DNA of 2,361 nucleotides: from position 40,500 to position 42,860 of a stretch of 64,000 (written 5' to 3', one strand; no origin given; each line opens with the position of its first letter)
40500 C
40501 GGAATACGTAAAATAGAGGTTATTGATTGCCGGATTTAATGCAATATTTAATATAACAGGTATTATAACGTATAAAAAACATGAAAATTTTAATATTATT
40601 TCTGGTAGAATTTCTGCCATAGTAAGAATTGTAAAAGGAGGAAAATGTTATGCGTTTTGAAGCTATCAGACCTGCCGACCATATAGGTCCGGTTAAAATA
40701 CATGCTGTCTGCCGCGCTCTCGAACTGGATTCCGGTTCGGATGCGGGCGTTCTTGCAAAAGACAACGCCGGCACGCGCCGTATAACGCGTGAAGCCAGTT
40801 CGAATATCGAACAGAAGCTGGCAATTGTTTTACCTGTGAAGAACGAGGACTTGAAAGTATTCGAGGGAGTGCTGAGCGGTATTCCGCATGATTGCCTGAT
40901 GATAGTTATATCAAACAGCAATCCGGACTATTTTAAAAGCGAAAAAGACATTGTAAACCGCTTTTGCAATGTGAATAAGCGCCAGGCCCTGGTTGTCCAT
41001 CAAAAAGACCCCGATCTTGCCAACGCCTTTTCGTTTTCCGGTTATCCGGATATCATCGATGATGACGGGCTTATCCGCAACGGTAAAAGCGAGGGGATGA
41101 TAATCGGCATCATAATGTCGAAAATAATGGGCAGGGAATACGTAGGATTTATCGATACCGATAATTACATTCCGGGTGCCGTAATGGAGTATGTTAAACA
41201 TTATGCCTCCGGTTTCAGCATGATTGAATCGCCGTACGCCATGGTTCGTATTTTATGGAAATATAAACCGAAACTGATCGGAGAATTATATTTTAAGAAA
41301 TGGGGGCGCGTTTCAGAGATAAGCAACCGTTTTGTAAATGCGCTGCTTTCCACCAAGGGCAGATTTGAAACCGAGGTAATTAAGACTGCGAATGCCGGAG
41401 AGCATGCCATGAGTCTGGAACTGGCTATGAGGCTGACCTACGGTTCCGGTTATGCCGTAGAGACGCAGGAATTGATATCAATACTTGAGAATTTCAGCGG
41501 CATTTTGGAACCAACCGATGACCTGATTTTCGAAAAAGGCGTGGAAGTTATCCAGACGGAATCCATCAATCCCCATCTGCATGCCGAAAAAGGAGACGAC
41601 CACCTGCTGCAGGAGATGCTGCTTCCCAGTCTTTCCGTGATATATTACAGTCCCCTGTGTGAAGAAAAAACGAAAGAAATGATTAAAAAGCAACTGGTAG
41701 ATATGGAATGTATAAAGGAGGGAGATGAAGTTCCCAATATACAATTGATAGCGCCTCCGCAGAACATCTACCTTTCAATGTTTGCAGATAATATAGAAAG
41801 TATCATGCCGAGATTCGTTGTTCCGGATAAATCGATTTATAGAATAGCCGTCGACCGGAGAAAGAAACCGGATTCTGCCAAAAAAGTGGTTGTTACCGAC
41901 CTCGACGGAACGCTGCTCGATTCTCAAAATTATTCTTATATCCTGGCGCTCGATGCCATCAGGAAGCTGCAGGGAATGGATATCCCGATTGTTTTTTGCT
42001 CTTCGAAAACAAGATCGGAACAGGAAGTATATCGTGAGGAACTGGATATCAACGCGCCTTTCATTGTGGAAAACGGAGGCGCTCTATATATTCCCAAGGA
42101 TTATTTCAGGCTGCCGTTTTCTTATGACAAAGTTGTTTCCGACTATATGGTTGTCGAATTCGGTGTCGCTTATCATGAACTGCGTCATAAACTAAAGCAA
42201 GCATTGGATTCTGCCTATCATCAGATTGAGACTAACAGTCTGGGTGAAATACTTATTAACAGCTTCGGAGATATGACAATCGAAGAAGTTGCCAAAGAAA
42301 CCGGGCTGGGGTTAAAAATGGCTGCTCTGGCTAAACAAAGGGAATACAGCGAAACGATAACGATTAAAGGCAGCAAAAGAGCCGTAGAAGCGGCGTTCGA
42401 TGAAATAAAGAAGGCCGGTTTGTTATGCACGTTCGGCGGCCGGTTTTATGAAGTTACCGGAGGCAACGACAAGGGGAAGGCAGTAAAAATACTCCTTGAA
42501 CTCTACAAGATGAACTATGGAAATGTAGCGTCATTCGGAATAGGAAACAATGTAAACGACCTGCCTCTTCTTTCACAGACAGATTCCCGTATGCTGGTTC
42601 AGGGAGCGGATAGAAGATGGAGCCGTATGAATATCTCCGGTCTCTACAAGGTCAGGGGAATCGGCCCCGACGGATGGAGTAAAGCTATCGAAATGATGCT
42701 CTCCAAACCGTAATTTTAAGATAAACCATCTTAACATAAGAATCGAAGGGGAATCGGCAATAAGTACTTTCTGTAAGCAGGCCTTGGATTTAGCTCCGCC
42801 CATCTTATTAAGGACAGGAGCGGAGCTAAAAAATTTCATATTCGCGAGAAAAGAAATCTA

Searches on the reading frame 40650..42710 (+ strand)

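Call 89: search_protein_families(library=pfam, proteins=[window:40650-42710:+], max_evalue=0.01)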
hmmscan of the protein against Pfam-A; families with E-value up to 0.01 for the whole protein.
window:40650-42710:+ (687 aa): 5 families
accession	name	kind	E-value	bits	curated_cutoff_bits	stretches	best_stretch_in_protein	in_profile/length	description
PF09488.16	Osmo_MPGsynth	-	1.1e-137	459.4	27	1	10-380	6-379/381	Mannosyl-3-phosphoglycerate synthase (osmo_MPGsynth)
PF08282.18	Hydrolase_3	-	3.1e-14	53.7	20.9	1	414-652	1-230/255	haloacid dehalogenase-like hydrolase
PF05116.19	S6PP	-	0.0026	17.8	20.3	0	411-470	2-61/247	Sucrose-6F-phosphate phosphohydrolase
PF13344.12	Hydrolase_6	-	0.0047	17.4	27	0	414-465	1-51/101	Haloacid dehalogenase-like hydrolase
PF18821.6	LPD7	-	0.0052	17.2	27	0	556-595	42-79/92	Large polyvalent protein-associated domain 7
